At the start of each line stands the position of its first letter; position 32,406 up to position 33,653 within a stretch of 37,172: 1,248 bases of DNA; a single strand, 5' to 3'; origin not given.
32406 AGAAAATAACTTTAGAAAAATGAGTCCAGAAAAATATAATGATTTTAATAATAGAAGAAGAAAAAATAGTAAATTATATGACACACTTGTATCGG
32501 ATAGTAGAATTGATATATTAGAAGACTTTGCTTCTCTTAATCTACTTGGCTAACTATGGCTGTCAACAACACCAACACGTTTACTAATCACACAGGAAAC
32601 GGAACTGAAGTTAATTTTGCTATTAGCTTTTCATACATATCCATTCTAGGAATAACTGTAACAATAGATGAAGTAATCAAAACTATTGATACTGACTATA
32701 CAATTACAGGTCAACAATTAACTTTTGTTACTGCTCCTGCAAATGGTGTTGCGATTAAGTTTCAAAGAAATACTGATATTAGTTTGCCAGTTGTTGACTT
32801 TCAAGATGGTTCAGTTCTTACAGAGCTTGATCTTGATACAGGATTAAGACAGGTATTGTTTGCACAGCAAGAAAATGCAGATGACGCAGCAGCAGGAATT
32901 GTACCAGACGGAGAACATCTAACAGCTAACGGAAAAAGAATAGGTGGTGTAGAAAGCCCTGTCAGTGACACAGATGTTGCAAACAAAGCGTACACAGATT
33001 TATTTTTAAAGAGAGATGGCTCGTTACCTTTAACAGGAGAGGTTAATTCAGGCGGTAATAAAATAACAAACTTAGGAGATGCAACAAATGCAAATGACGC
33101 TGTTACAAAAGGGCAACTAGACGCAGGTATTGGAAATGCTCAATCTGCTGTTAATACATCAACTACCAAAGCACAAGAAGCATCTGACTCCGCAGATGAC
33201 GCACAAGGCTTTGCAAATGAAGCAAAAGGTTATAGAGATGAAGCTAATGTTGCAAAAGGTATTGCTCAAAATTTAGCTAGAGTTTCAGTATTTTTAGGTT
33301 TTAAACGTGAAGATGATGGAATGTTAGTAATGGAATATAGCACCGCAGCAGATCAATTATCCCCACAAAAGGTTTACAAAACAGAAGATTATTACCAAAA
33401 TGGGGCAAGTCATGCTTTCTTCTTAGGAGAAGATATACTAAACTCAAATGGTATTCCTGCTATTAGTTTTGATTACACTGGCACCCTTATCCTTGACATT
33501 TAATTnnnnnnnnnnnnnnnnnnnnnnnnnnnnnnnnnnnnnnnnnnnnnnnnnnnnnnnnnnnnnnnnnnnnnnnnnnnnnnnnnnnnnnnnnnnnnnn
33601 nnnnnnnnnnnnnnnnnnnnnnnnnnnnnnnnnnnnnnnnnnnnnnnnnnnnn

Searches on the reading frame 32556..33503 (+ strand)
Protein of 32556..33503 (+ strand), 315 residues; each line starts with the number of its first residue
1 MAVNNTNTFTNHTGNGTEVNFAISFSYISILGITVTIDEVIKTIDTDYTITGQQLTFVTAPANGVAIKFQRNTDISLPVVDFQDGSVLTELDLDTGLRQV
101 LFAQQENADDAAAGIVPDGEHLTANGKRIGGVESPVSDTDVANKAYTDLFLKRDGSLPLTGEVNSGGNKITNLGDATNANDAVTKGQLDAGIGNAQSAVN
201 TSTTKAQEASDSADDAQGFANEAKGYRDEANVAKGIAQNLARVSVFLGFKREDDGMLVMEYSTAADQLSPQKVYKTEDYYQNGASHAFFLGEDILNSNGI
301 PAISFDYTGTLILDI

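Call 35: search_protein_families(library=pfam, proteins=[window:32556-33503:+], max_evalue=0.01)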
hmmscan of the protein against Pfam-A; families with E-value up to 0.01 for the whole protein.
window:32556-33503:+ (315 aa): 2 families
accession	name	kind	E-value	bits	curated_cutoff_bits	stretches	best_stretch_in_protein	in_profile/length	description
PF03906.20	Phage_T7_tail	-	1.2e-27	97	25.2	1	6-151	5-152/157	Phage T7 tail fibre protein, N-terminal domain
PF05662.19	YadA_stalk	-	7.7e-05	23.4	28.4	1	169-209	1-41/43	Coiled stalk of trimeric autotransporter adhesin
